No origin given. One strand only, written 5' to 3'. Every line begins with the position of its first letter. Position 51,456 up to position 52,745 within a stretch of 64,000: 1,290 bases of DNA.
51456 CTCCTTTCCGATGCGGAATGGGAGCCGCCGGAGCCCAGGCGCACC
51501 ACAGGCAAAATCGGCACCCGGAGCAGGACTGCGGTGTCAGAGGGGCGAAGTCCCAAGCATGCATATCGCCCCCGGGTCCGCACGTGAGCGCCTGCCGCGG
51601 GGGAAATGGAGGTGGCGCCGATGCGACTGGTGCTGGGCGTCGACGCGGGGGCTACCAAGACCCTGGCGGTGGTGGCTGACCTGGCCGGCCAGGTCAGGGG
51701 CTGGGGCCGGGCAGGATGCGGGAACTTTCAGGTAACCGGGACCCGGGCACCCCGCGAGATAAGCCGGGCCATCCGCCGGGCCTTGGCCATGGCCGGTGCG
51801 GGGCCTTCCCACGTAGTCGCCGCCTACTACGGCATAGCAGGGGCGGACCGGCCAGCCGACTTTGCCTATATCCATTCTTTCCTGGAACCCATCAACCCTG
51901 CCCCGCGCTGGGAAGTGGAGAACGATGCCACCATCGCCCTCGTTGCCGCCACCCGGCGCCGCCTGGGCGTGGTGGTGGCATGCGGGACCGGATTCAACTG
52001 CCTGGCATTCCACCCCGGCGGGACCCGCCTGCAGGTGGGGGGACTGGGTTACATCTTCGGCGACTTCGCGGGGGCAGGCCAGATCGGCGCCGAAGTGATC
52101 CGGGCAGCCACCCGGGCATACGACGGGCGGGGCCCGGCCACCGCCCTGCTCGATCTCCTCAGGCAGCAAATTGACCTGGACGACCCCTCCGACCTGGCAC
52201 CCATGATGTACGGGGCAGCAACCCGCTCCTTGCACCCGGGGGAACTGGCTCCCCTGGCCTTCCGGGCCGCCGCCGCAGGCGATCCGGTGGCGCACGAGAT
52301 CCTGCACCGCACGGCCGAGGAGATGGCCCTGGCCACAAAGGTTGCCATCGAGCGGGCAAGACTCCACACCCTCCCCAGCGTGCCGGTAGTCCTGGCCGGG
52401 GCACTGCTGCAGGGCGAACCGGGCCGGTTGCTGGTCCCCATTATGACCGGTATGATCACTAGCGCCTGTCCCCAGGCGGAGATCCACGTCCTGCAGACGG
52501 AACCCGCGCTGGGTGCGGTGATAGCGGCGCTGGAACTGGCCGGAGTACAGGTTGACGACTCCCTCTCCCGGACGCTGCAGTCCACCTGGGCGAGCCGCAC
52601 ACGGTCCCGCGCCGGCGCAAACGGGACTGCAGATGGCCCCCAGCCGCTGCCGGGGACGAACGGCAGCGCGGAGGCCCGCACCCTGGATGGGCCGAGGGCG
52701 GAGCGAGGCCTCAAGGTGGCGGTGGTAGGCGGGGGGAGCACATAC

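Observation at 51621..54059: Single ORF fusing a BadF/GlcNAc-kinase-like ATPase to a family 4 (NAD-dependent) glycoside hydrolase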

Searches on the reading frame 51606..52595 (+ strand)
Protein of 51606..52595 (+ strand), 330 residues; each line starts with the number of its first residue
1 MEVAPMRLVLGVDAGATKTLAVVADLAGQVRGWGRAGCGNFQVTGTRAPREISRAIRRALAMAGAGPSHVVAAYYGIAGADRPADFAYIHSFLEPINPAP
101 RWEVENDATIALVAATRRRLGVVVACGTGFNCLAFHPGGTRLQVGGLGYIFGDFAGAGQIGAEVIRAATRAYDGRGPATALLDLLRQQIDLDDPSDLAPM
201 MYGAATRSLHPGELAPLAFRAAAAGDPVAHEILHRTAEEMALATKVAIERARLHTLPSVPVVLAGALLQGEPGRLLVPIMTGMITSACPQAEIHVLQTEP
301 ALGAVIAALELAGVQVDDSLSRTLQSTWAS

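Call 24: search_solved_structures(query=window:51606-52595:+, max_evalue=0.001, show_alignments=3)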
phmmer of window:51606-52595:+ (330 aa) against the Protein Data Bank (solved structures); distinct sequences matched with E-value up to 0.001: 6.
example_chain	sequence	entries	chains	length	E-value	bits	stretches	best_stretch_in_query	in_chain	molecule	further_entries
8zo3_A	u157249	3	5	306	6.9e-25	91.2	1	6-308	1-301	N-acetylmuramic acid/N-acetylglucosamine kinase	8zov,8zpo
2e2n_A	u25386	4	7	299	1.9e-24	89.8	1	6-242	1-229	HEXOKINASE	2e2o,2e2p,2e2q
1zc6_A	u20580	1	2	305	5.9e-08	35.6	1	6-269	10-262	probable N-acetylglucosamine kinase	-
2ch5_A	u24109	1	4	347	8.8e-07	31.7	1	10-237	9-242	NAGK PROTEIN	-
2ch6_A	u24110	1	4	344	9.5e-07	31.6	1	10-237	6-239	N-ACETYL-D-GLUCOSAMINE KINASE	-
1zbs_A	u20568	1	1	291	1.4e-05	27.8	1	11-167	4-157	hypothetical protein PG1100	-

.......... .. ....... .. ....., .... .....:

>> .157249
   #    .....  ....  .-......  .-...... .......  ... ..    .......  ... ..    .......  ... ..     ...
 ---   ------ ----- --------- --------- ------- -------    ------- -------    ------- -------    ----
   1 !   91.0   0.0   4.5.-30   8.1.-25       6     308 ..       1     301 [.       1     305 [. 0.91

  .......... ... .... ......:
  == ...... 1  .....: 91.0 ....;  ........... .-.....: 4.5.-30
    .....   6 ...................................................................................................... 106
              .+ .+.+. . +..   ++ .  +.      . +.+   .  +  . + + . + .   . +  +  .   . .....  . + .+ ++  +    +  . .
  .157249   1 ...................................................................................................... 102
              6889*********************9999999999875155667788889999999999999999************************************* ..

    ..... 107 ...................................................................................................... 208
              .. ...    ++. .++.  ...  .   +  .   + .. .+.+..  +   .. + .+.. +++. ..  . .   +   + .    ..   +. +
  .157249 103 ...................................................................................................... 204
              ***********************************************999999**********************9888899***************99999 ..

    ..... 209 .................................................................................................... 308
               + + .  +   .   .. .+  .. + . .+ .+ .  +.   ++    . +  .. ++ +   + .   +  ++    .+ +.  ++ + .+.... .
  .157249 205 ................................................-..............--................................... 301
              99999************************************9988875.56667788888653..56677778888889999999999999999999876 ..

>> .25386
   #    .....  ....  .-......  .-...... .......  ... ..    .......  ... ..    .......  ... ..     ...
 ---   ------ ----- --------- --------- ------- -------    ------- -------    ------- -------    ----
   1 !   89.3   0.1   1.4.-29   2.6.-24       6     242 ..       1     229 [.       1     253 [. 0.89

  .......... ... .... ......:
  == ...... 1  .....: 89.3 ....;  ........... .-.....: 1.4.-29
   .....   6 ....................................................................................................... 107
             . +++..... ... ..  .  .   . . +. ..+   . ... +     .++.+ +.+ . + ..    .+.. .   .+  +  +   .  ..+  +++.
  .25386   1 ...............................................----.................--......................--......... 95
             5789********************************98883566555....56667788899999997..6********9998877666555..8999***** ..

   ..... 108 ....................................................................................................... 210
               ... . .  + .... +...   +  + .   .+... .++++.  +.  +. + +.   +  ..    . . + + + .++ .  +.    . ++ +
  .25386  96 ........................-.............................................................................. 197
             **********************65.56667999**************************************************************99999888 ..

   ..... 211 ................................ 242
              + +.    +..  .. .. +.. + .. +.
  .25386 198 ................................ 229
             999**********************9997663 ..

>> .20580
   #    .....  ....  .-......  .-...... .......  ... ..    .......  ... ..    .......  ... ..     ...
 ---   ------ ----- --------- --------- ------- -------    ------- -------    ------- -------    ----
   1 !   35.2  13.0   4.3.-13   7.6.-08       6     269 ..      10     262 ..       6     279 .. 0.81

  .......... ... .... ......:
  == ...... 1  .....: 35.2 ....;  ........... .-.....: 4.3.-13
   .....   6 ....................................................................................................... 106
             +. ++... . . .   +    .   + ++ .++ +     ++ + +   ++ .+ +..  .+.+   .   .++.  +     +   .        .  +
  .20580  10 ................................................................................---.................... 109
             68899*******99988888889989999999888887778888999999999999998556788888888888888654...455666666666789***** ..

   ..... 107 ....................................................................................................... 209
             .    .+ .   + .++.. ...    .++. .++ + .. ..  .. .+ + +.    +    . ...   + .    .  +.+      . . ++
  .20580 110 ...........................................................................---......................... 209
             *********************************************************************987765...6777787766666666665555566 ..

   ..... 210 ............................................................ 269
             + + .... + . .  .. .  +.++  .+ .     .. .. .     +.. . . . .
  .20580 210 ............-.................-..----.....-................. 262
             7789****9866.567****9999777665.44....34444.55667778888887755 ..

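Call 38: find_related_loci(query=A3, collection=genome_contigs, flank=6000)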
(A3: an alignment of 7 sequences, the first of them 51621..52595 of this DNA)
Query A3 (325 aa) in genome_contigs; peptide patterns used: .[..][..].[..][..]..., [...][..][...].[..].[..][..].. (x = any residue, [..] = any of these).
600 stretches matched a pattern (row limit reached: there are more); 552 encode a relative of the query (tblastn E <= 1e-3); the best 80 are kept; 80 distinct loci.
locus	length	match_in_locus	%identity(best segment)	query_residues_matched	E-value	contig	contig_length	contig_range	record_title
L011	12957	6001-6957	41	3-322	1e-57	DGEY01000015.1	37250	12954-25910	MAG TPA_asm: Firmicutes bacterium UBA3914 UBA3914_contig_183, whole genome shotgun sequence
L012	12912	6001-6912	37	5-312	5e-54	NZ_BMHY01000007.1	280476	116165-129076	Paenibacillus radicis (ex Gao et al. 2016) strain CGMCC 1.15286 sequence07, whole genome shotgun sequence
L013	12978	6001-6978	38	4-325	1e-50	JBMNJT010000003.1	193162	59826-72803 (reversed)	MAG: Bacillota bacterium isolate SBF912LR0HQ0142 contig_26248, whole genome shotgun sequence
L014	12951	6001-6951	34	1-321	2e-50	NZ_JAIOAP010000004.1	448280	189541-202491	Cohnella silvisoli strain NL03-T5 NODE_4_length_448280_cov_25.174945, whole genome shotgun sequence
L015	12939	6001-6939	34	5-321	2e-48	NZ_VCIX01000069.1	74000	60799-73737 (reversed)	Paenibacillus paridis strain py1325 scaffold84, whole genome shotgun sequence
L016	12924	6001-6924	36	1-311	2e-47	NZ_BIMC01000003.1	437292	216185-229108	Paenibacillus glucanolyticus NBRC 15330 PGL02S_CON000003, whole genome shotgun sequence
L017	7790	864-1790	34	1-311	5e-47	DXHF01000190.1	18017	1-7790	MAG TPA_asm: Candidatus Paenibacillus intestinavium isolate CHK172-12487 CHK172__C118601_L18017_SAMEA104467486, whole ge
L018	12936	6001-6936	36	5-321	3e-54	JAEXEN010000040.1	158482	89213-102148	MAG: Bacillota bacterium isolate OH_HBB_203 k127_225350, whole genome shotgun sequence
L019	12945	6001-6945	34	3-321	6e-47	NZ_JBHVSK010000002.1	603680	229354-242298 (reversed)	Paenibacillus sp. NPDC058071 NPDC058071_T35_F11.ctg-0002, whole genome shotgun sequence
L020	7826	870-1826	35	1-322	2e-46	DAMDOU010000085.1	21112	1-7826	MAG TPA_asm: Paenibacillus sp. isolate CTOTU50677 NODE_299_length_21112_cov_7.052334, whole genome shotgun sequence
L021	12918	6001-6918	35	3-311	3e-46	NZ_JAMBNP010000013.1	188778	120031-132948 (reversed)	Paenibacillus glycanilyticus strain MERTA38 NODE_13_, whole genome shotgun sequence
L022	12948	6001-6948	35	3-321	1e-45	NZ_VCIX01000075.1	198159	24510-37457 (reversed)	Paenibacillus paridis strain py1325 scaffold13, whole genome shotgun sequence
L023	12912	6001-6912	34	1-308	2e-45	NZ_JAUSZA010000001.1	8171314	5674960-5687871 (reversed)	Paenibacillus sp. V4I3 strain W1.09-140 V4I3 Ga0505338_01, whole genome shotgun sequence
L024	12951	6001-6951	33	4-322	3e-45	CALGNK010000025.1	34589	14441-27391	MAG: uncultured bacterium isolate L1_Bin_METABAT__224_1 genome assembly, contig: c_000001778392, whole genome shotgun se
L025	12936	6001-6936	35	5-320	3e-45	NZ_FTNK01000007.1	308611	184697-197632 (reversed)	Paenibacillus macquariensis strain ATCC 23464, whole genome shotgun sequence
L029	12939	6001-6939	34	5-321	1e-41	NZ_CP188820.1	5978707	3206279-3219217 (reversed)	Paenibacillus sp. FA6 chromosome, complete genome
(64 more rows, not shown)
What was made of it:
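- Tried and rejected: I therefore cannot count how many GTDB species carry the fusion (call 38).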

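Call 42: search_protein_families(library=pfam, proteins=[L016:1882-2700:+, L016:2768-3658:-, L016:3779-4861:+, L016:4990-5892:+, L016:8473-9414:-, L016:9411-10508:-, L016:11403-12806:+, L029:4920-5918:+, L029:8354-9190:+, L029:9329-10201:+], max_evalue=0.0001)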
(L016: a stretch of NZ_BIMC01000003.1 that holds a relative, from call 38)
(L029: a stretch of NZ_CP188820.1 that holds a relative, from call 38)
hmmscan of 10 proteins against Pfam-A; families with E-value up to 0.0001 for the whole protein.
L016:1882-2700:+ (272 aa): 5 families
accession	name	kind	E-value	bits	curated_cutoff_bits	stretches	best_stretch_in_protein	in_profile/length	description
PF08445.16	FR47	-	5.7e-10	39.5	22.1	1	187-259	8-79/86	FR47-like protein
PF00583.31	Acetyltransf_1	-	1.6e-08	35.3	20.7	1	173-257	29-116/116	Acetyltransferase (GNAT) family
PF13673.13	Acetyltransf_10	-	5.1e-06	26.9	23.6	1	169-267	21-117/128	Acetyltransferase (GNAT) domain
PF13508.13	Acetyltransf_7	-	2.4e-05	25.1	27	1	180-258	4-83/84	Acetyltransferase (GNAT) domain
PF12746.13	GNAT_acetyltran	-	6.4e-05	23.1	26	0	179-259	159-236/243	GNAT acetyltransferase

L016:2768-3658:- (296 aa): 2 families
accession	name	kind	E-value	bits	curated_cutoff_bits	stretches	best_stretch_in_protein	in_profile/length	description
PF03466.25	LysR_substrate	-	9.8e-39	133.3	28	1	87-294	2-204/209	LysR substrate binding domain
PF00126.33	HTH_1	-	7.4e-24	83.9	26.6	1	3-62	1-60/60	Bacterial regulatory helix-turn-helix protein, lysR family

L016:3779-4861:+ (360 aa): 1 family
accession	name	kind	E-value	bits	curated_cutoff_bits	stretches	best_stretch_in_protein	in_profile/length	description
PF01063.24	Aminotran_4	-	1.7e-27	97.2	28.5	1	70-313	1-222/223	Amino-transferase class IV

L016:4990-5892:+ (300 aa): 4 families
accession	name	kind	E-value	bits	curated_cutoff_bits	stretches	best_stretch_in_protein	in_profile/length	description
PF12833.13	HTH_18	-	4e-24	85.2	33.6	1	204-282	1-79/80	Helix-turn-helix domain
PF00165.29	HTH_AraC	-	8.8e-19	67.6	26.6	2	243-281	1-41/42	Bacterial regulatory helix-turn-helix proteins, AraC family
PF02311.25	AraC_binding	-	5.9e-07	29.7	21.1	1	38-138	18-117/135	AraC-like ligand binding domain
PF07883.17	Cupin_2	-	2.5e-05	24.3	27.2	1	38-86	13-61/70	Cupin domain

L016:8473-9414:- (313 aa): 3 families
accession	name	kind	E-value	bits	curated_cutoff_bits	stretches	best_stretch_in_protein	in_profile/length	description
PF00106.31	adh_short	-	1.8e-43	148.8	26.6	1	40-251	1-191/195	short chain dehydrogenase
PF13561.12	adh_short_C2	-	8.5e-41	140.5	27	1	52-307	9-235/236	Enoyl-(Acyl carrier protein) reductase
PF08659.16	KR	-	1.5e-08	35.2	22.6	1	41-127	2-92/180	KR domain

L016:9411-10508:- (365 aa): 2 families
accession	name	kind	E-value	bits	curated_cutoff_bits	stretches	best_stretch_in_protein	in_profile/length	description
PF03786.19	UxuA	-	1.4e-164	547.4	23.7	1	1-350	1-351/352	D-mannonate dehydratase (UxuA)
PF01261.30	AP_endonuc_2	-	3.4e-08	33.9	31.1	0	171-313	90-225/249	Xylose isomerase-like TIM barrel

L016:11403-12806:+ (467 aa): 1 family
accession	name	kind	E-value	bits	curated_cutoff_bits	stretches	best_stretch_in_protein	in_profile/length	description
PF02614.20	UxaC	-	2.4e-198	660.1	25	1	2-464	2-464/464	Glucuronate isomerase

L029:4920-5918:+ (332 aa): 4 families
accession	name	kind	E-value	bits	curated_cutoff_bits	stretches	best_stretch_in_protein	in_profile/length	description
PF13377.12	Peripla_BP_3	-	1.9e-37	129.4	26.5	1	168-326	2-167/167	Periplasmic binding protein-like domain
PF00532.27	Peripla_BP_1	-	6.8e-24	85.2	22.2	1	62-317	3-274/281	Periplasmic binding proteins and sugar binding domain of LacI family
PF00356.27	LacI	-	1.3e-14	54.1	27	1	5-49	2-46/46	Bacterial regulatory proteins, lacI family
PF13407.12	Peripla_BP_4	-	1.1e-13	51.7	35.1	1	63-306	1-256/258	Periplasmic binding protein domain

L029:8354-9190:+ (278 aa): 1 family
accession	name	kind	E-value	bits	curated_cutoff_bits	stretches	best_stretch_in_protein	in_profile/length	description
PF01259.24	SAICAR_synt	-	1.3e-37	130.3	20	1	53-264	2-202/233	SAICAR synthetase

L029:9329-10201:+ (290 aa): 4 families
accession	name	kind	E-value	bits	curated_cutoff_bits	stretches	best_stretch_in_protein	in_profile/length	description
PF08282.18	Hydrolase_3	-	7.8e-69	232.7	20.9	1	22-277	1-254/255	haloacid dehalogenase-like hydrolase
PF05116.19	S6PP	-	1.4e-13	51.5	20.3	1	180-257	136-212/247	Sucrose-6F-phosphate phosphohydrolase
PF00702.32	Hydrolase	-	2e-11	45.1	26.4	1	19-246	1-191/191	haloacid dehalogenase-like hydrolase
PF12710.13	HAD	-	1.5e-05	26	27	0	37-74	86-123/189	haloacid dehalogenase-like hydrolase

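Call 43: search_protein_families(library=pfam, proteins=[L012:2154-3116:-, L012:3252-4145:+, L012:4199-5860:+, L012:8495-9940:+, L012:9950-11605:+, L012:11621-12547:+, L011:2143-3108:+, L011:4191-5180:+, L011:5263-5667:+, L011:8293-9924:-], max_evalue=0.0001)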
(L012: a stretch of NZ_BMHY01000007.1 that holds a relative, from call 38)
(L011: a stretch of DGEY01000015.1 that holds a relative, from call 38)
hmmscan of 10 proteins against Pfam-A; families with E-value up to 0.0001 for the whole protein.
L012:2154-3116:- (320 aa): 0 families

L012:3252-4145:+ (297 aa): 1 family
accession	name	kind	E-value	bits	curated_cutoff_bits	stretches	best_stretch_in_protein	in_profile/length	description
PF00528.27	BPD_transp_1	-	3.8e-15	56.5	26.4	1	96-290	9-182/184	Binding-protein-dependent transport system inner membrane component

L012:4199-5860:+ (553 aa): 2 families
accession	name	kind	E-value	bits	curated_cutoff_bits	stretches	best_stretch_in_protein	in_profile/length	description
PF01547.30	SBP_bac_1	-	4.7e-17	63.4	26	1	83-388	15-306/307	Bacterial extracellular solute-binding protein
PF13531.11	SBP_bac_11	-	1.8e-05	25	25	0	364-391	194-221/227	Bacterial extracellular solute-binding protein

L012:8495-9940:+ (481 aa): 1 family
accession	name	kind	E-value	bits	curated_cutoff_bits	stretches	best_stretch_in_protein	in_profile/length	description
PF00296.26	Bac_luciferase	-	4.1e-51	174.6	27.9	1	55-412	11-312/314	Luciferase-like monooxygenase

L012:9950-11605:+ (551 aa): 1 family
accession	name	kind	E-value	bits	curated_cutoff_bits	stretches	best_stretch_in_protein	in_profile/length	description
PF00496.27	SBP_bac_5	-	1.3e-92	311.2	32.4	1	96-465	2-363/368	Bacterial extracellular solute-binding proteins, family 5 Middle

L012:11621-12547:+ (308 aa): 2 families
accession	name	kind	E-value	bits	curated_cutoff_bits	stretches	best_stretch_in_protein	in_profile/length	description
PF00528.27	BPD_transp_1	-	1.7e-38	132.6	26.4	1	114-306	1-184/184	Binding-protein-dependent transport system inner membrane component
PF19300.4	BPD_transp_1_N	-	1.9e-12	47.8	23.8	1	5-103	5-114/114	Binding-prot-dependent transport system membrane comp, N-term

L011:2143-3108:+ (321 aa): 0 families

L011:4191-5180:+ (329 aa): 2 families
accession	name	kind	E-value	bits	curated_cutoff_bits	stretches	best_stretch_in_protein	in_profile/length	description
PF13407.12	Peripla_BP_4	-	1.2e-38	133.6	35.1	1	35-297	1-256/258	Periplasmic binding protein domain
PF00532.27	Peripla_BP_1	-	1.2e-08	35.2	22.2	1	35-226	4-187/281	Periplasmic binding proteins and sugar binding domain of LacI family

L011:5263-5667:+ (134 aa): 0 families

L011:8293-9924:- (543 aa): 1 family
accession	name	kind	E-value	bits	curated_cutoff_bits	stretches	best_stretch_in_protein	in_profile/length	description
PF00171.27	Aldedh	-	9.5e-108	361.1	23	1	59-512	10-449/461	Aldehyde dehydrogenase family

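Call 53: find_homologous_proteins(query=window:51621-52595:+, max_evalue=1e-15)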
Query window:51621-52595:+ (325 aa): 72 proteins with E <= 1e-15 among 8000 candidates.
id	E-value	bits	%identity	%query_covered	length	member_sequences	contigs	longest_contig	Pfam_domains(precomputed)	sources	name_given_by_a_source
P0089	1.5e-96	341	77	63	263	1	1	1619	PF01869.27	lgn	-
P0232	4.1e-86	307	48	100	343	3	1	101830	PF01869.27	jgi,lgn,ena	-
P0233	2.6e-75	272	47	100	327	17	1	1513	PF01869.27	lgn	-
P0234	2.6e-73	265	45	100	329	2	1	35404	PF01869.27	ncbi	ncbi:MAG: N-acetylglucosamine kinase [Betaproteobacteria bacterium]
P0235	1.0e-71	260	45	100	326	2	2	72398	PF01869.27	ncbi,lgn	ncbi:MAG: N-acetylglucosamine kinase [Clostridia bacterium]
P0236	2.8e-68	249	45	99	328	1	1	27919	PF01869.27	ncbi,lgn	-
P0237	9.7e-68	247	46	97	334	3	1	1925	PF01869.27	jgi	jgi:N-acetylglucosamine kinase-like BadF-type ATPase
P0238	1.1e-61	227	45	96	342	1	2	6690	PF01869.27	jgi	jgi:N-acetylglucosamine kinase-like BadF-type ATPase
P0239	2.2e-53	200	40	99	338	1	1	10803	PF01869.27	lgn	-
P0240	2.7e-49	186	37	100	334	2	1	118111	PF01869.27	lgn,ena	-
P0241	5.1e-49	185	38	100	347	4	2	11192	PF01869.27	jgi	-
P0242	2.4e-46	177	34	99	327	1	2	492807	PF01869.27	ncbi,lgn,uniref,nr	ncbi:N-acetylglucosamine kinase-like BadF-type ATPase [Paenibacillus phyllosphaerae]|uniref:N-acetyl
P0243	1.1e-43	168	38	94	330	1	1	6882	PF01869.27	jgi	jgi:N-acetylglucosamine kinase-like BadF-type ATPase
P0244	3.5e-39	153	38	98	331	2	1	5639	PF01869.27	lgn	-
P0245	6.0e-38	149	37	94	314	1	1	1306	PF01869.27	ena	-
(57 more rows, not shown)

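Call 54: find_encoding_contigs(protein=P0232, flank=8000, max_places=2)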
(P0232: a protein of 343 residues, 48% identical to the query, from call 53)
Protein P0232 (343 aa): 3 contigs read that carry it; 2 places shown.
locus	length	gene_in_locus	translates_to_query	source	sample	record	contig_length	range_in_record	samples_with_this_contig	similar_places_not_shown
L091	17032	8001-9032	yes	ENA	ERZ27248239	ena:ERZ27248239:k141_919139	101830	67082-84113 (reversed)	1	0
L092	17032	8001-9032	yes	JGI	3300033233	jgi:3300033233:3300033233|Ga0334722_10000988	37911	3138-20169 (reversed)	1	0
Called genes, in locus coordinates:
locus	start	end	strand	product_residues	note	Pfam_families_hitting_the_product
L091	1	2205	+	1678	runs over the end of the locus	PF00317:Ribonuc_red_lgN, PF02867:Ribonuc_red_lgC, PF14890:Intein_splicing, PF14528:LAGLIDADG_3, PF02867:Ribonuc_red_lgC, PF14890:Intein_splicing, PF14528:LAGLIDADG_3, PF02867:Ribonuc_red_lgC, +1 more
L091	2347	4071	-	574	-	PF00015:MCPsignal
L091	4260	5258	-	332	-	PF17746:SfsA_N, PF03749:SfsA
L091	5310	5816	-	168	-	PF01475:FUR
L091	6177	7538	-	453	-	PF01116:F_bP_aldolase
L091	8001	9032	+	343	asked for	PF01869:BcrAD_BadFG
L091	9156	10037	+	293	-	PF02811:PHP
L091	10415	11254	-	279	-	PF04454:Linocin_M18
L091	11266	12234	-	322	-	PF00210:Ferritin, PF03232:COQ7 (faint), PF05067:Mn_catalase (faint), PF09537:DUF2383 (faint), PF12902:Ferritin-like, PF00210:Ferritin (weak), PF02915:Rubrerythrin (weak)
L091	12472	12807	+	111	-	PF21349:RUBY_RBDX, PF23458:DUF7130 (weak)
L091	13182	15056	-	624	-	PF02730:AFOR_N, PF01314:AFOR_C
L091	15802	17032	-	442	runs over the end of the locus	PF02040:ArsB, PF03600:CitMHS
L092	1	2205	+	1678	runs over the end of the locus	PF00317:Ribonuc_red_lgN, PF02867:Ribonuc_red_lgC, PF14890:Intein_splicing, PF14528:LAGLIDADG_3, PF02867:Ribonuc_red_lgC, PF14890:Intein_splicing, PF14528:LAGLIDADG_3, PF02867:Ribonuc_red_lgC, +1 more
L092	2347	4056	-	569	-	PF00015:MCPsignal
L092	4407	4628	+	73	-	-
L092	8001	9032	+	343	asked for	PF01869:BcrAD_BadFG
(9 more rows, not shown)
